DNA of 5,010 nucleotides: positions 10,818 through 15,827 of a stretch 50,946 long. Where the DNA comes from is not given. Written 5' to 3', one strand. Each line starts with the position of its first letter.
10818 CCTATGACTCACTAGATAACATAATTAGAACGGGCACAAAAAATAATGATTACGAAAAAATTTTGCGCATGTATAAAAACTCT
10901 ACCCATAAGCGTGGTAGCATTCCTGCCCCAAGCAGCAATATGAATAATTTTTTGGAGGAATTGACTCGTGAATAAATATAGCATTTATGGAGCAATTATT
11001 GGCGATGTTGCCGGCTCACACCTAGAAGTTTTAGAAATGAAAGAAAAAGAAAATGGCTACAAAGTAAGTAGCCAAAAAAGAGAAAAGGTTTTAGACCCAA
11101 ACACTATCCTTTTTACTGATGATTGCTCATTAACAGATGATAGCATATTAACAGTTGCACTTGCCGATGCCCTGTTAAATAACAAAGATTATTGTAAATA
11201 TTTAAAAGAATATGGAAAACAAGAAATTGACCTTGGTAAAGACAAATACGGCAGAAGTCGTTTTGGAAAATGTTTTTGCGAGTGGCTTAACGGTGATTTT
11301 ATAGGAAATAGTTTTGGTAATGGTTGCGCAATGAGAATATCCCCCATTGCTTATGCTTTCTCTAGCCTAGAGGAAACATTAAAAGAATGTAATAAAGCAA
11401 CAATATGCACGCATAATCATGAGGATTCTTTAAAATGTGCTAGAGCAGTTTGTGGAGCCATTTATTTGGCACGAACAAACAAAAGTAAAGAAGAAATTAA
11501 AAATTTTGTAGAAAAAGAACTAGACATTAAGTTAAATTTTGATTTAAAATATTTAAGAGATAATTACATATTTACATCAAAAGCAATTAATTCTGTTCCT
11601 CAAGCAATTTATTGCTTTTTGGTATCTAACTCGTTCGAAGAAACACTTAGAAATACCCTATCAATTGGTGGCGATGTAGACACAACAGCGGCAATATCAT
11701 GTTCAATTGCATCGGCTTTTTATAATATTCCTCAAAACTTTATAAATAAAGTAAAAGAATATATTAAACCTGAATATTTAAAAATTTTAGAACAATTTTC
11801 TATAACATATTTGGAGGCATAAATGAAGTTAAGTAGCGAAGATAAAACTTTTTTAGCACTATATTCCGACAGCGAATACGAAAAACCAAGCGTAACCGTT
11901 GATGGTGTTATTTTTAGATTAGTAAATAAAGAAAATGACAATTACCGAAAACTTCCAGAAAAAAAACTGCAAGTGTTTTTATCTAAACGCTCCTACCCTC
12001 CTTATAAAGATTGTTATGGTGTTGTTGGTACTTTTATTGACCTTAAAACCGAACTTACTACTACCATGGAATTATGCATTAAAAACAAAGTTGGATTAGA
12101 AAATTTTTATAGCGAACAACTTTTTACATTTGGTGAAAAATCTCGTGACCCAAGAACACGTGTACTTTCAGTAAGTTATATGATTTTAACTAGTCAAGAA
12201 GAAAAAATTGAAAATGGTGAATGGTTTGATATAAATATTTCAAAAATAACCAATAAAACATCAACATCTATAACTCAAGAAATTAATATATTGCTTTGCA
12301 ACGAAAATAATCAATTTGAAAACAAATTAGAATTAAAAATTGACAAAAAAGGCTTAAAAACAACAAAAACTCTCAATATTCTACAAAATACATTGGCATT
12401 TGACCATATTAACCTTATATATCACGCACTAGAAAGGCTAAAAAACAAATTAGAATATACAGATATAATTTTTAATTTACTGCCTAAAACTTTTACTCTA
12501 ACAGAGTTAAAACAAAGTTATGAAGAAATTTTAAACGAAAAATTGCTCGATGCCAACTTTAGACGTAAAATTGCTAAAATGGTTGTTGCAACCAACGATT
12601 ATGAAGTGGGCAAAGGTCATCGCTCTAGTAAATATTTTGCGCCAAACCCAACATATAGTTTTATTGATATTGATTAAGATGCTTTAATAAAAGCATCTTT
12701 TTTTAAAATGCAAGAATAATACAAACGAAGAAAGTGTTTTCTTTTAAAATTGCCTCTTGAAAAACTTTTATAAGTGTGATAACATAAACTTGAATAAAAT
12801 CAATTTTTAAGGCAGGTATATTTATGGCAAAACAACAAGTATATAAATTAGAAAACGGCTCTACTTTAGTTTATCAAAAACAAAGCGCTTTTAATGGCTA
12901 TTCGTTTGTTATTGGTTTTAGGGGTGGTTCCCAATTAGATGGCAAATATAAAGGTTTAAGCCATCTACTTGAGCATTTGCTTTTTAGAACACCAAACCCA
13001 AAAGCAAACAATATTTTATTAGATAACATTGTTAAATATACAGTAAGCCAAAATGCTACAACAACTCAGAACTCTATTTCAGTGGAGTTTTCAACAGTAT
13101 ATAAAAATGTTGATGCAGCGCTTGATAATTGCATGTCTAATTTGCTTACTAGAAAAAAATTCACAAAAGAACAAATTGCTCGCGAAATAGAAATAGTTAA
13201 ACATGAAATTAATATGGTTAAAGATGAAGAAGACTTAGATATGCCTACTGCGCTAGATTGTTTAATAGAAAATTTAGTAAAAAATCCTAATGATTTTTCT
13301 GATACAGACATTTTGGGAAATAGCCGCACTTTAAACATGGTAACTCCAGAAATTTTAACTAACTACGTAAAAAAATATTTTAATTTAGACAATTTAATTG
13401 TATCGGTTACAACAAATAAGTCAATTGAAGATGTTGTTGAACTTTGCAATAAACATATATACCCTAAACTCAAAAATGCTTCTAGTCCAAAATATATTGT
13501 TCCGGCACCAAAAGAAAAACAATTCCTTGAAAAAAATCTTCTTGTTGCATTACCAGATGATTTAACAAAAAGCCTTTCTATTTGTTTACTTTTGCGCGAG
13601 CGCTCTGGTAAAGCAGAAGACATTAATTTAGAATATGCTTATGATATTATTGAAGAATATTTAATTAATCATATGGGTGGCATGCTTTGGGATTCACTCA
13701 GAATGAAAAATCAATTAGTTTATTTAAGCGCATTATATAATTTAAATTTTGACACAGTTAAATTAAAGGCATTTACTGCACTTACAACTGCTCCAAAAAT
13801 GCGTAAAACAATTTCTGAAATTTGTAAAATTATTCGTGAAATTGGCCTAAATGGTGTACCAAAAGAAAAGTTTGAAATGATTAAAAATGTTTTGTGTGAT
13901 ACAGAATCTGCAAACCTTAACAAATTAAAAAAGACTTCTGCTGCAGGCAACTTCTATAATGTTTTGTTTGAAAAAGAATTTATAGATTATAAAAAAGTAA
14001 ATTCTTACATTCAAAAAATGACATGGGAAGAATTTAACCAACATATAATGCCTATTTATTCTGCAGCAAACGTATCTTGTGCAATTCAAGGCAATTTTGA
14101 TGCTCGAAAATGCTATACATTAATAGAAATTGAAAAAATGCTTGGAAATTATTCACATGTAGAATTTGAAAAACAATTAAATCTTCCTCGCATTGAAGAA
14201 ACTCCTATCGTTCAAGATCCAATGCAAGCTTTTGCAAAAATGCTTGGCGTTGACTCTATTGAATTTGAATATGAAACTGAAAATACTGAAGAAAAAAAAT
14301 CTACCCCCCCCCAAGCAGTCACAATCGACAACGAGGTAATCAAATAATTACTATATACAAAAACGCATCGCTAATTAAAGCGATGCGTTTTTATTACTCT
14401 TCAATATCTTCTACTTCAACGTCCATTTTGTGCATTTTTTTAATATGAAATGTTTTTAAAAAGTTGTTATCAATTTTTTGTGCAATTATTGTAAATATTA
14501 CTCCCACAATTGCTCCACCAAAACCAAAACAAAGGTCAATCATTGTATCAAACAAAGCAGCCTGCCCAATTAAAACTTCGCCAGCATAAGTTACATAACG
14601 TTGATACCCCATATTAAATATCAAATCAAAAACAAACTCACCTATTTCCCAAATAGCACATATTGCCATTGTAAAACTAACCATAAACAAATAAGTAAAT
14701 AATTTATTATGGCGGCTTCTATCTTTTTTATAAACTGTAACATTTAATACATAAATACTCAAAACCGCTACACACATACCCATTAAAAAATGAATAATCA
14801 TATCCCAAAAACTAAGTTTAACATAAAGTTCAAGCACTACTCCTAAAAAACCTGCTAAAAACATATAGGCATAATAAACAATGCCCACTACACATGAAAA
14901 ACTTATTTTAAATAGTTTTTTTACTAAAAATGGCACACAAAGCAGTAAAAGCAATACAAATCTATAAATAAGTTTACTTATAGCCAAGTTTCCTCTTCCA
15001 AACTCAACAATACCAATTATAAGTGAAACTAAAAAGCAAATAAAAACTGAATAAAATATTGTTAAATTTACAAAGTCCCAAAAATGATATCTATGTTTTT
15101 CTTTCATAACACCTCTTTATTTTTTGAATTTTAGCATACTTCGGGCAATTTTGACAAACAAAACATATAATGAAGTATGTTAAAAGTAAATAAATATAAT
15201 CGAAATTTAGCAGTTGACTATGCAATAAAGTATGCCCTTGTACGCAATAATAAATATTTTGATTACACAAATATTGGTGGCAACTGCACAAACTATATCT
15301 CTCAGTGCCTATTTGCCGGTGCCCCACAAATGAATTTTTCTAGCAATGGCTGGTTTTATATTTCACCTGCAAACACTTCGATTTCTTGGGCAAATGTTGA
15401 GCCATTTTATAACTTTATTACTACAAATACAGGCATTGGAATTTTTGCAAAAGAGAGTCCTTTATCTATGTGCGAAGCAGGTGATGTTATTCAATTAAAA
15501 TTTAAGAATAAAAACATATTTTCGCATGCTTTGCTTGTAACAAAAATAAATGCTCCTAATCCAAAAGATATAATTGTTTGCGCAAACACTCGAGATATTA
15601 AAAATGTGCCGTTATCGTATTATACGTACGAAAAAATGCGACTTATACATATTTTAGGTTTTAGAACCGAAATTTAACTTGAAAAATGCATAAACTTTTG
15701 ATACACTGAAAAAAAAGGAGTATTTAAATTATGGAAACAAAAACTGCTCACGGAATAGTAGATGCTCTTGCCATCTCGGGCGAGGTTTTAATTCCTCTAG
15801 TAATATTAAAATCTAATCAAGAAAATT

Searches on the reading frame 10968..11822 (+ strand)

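Call 85: search_protein_families(library=pfam, proteins=[window:10968-11822:+], max_evalue=0.0001)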
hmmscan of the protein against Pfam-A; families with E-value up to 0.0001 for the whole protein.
window:10968-11822:+ (284 aa): 1 family
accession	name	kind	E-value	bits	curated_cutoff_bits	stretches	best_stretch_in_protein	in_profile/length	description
PF03747.19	ADP_ribosyl_GH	-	4.2e-30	105.8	26.2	1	6-254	3-284/287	ADP-ribosylglycohydrolase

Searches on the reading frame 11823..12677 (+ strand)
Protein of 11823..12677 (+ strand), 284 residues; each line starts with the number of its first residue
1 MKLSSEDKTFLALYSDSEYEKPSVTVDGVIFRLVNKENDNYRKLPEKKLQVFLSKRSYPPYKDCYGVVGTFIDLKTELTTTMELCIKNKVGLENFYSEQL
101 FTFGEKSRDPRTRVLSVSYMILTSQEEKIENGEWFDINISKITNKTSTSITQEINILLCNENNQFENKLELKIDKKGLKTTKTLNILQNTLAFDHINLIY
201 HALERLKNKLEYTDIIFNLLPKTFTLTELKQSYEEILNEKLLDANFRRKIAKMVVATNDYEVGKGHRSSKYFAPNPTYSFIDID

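Call 85: search_protein_families(library=pfam, proteins=[window:11823-12677:+], max_evalue=0.0001)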
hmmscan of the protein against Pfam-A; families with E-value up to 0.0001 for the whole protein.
window:11823-12677:+ (284 aa): 2 families
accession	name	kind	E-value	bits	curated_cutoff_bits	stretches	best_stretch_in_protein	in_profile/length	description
PF21906.2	NrtR_WHD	-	4.7e-16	59.1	27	1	217-272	2-59/61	NrtR DNA-binding winged helix domain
PF19368.5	AraR_C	-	4.1e-07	30.6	23.8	1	212-257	1-47/82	AraR C-terminal winged HTH domain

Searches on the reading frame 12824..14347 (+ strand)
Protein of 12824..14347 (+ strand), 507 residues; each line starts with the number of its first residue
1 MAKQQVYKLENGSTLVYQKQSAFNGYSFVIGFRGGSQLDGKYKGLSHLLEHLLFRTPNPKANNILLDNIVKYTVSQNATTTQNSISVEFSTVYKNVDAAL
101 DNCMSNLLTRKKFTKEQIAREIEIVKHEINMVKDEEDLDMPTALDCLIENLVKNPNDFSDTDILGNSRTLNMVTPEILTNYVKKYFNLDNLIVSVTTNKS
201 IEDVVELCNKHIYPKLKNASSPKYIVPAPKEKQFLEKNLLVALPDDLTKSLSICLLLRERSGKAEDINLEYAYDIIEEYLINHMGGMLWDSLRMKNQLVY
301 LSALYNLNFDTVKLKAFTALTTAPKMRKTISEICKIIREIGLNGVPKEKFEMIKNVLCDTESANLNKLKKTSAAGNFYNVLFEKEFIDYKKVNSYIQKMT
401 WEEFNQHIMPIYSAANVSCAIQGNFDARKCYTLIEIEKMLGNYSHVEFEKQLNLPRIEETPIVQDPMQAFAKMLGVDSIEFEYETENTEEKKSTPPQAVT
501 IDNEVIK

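Call 41: search_protein_families(library=pfam, proteins=[window:12824-14347:+], max_evalue=0.001)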
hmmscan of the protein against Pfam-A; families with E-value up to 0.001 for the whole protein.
window:12824-14347:+ (507 aa): 2 families
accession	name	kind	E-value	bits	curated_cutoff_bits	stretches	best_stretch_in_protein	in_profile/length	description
PF05193.26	Peptidase_M16_C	-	2.9e-21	76.6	23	1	173-357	2-181/181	Peptidase M16 inactive domain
PF00675.25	Peptidase_M16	-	1.4e-13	51.5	22.3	1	33-137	20-124/149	Insulinase (Peptidase family M16)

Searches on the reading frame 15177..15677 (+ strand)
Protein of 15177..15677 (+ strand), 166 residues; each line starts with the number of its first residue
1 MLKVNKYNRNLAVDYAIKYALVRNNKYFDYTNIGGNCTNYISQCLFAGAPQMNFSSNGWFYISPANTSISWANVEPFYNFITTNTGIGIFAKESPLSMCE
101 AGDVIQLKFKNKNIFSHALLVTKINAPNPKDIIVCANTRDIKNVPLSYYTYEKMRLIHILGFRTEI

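Call 85: search_protein_families(library=pfam, proteins=[window:15177-15677:+], max_evalue=0.0001)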
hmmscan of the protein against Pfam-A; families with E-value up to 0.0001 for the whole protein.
window:15177-15677:+ (166 aa): 1 family
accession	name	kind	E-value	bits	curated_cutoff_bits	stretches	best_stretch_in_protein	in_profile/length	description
PF12671.13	Amidase_6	-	2.4e-33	116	23.2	1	6-158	1-161/163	Putative amidase domain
